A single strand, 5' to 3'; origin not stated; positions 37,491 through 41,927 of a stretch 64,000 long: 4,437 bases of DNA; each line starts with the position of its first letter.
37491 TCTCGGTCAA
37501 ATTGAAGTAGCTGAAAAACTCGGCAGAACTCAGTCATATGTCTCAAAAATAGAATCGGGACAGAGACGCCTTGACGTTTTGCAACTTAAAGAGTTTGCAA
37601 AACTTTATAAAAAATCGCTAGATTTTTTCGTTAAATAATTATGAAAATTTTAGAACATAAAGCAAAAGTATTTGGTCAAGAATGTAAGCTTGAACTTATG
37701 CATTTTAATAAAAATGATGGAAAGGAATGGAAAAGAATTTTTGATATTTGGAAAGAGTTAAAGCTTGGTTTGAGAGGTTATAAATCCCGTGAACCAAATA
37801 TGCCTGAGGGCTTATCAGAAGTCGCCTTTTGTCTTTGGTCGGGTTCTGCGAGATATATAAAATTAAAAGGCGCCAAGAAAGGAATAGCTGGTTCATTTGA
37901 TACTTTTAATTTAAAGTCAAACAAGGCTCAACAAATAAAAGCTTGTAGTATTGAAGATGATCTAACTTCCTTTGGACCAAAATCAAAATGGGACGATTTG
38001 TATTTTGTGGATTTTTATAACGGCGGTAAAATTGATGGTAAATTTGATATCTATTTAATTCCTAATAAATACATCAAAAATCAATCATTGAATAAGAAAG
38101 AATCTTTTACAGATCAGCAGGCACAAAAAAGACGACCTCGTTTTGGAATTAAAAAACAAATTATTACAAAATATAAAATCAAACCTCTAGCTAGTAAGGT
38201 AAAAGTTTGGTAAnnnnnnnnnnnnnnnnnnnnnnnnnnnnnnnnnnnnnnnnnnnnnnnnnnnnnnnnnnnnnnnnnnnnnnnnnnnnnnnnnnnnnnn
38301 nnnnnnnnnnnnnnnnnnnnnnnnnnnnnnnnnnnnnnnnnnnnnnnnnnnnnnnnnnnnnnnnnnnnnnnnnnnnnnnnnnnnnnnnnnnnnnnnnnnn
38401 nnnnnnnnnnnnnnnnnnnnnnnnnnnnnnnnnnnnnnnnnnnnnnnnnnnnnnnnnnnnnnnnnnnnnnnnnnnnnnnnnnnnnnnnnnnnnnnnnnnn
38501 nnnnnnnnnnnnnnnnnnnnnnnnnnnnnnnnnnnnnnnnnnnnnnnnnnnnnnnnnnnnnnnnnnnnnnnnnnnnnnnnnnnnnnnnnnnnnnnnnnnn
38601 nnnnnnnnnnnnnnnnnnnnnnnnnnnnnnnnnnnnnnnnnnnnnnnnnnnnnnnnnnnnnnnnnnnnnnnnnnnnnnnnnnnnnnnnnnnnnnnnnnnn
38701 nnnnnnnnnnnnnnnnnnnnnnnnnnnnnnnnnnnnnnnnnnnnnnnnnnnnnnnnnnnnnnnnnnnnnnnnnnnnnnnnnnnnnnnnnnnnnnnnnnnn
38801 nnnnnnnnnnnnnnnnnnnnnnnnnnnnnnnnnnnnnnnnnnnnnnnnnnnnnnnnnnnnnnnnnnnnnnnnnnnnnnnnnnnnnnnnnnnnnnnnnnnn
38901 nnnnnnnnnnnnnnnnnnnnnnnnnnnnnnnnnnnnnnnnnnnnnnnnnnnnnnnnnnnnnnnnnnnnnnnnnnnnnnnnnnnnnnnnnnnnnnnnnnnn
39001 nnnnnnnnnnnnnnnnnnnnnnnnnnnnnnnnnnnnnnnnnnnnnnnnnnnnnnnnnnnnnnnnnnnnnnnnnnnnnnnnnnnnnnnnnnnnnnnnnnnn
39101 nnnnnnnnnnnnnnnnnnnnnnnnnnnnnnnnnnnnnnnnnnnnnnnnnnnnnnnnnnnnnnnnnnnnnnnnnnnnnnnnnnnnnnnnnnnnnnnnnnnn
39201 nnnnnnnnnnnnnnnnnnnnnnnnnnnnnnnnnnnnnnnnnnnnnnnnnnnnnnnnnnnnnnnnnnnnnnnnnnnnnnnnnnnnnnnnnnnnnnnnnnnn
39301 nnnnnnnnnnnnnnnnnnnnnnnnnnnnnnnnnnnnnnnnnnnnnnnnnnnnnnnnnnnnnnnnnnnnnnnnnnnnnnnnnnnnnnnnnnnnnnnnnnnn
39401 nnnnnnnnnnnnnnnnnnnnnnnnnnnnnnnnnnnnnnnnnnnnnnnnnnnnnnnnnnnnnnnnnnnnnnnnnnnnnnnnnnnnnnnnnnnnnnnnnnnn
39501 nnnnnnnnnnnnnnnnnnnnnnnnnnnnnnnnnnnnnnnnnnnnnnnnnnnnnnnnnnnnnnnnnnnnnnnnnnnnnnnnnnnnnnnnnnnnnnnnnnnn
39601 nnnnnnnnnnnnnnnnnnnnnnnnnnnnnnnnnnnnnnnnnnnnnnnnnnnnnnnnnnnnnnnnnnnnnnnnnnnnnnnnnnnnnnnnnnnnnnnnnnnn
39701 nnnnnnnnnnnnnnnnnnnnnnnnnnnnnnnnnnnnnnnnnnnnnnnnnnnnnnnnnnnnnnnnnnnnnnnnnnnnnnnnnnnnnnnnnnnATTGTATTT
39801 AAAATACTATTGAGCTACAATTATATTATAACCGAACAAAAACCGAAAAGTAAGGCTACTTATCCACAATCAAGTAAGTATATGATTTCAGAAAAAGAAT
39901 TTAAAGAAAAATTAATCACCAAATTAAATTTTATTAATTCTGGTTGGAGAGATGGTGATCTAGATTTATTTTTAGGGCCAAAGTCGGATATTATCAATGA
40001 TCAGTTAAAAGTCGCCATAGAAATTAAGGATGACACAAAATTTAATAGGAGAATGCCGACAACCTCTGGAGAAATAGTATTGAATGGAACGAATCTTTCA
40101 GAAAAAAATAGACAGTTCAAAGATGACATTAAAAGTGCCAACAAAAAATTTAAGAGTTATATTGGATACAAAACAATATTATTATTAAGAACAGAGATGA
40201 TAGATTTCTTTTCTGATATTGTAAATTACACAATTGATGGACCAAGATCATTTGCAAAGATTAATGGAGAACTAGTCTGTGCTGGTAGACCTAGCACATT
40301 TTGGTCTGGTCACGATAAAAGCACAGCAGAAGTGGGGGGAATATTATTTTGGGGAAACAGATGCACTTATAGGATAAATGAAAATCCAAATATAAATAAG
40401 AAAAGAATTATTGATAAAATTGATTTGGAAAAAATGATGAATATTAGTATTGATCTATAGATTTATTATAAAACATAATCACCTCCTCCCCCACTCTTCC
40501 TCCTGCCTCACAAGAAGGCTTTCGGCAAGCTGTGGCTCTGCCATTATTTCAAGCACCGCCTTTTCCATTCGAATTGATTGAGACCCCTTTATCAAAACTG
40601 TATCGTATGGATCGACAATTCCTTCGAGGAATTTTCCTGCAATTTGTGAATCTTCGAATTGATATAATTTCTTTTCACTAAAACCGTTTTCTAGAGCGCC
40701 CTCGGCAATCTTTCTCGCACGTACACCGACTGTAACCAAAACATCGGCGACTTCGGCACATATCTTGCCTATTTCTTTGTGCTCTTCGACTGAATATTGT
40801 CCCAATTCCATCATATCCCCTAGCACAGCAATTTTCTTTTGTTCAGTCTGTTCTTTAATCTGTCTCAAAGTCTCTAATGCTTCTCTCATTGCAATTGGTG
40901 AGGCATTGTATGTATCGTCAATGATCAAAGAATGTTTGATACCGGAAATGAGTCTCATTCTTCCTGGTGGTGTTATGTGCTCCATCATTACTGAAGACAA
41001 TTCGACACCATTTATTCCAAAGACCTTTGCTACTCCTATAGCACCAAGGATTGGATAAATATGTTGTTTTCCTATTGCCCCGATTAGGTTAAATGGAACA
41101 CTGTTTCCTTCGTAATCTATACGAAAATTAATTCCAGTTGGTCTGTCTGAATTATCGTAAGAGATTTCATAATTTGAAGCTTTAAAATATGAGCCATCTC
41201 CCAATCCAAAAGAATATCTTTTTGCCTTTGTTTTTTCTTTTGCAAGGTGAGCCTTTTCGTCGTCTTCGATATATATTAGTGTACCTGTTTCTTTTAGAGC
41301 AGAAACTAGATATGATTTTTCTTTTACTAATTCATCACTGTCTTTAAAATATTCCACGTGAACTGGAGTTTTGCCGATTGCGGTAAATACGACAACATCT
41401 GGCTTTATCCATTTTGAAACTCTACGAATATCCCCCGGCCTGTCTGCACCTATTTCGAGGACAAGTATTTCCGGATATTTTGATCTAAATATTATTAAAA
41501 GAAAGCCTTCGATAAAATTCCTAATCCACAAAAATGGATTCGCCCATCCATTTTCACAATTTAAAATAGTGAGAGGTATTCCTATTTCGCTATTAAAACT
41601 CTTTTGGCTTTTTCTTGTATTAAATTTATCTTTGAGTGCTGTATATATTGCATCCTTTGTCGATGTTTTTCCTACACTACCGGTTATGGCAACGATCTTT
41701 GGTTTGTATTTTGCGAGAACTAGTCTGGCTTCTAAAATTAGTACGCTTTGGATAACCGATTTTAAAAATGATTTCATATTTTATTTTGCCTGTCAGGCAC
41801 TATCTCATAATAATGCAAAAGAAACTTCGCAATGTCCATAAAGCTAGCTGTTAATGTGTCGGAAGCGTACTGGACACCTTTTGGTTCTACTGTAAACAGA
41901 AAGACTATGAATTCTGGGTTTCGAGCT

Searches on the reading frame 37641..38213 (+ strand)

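Call 78: search_protein_families(library=pfam, proteins=[window:37641-38213:+], max_evalue=0.00001)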
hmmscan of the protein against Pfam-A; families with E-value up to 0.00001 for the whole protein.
window:37641-38213:+ (190 aa): 1 family
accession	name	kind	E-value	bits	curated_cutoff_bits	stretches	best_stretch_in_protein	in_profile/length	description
PF09504.16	RE_Bsp6I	-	2.8e-10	40.6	25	1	9-176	9-170/179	Bsp6I restriction endonuclease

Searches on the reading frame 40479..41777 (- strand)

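Call 78: search_protein_families(library=pfam, proteins=[window:40479-41777:-], max_evalue=0.00001)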
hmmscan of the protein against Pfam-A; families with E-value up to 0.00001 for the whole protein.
window:40479-41777:- (432 aa): 2 families
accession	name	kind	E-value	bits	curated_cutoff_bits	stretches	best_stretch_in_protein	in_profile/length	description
PF08245.18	Mur_ligase_M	-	6.6e-26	91.9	24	1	31-250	1-200/200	Mur ligase middle domain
PF02875.26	Mur_ligase_C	-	6e-20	72.8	28.4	1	272-399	1-126/127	Mur ligase, glutamate ligase domain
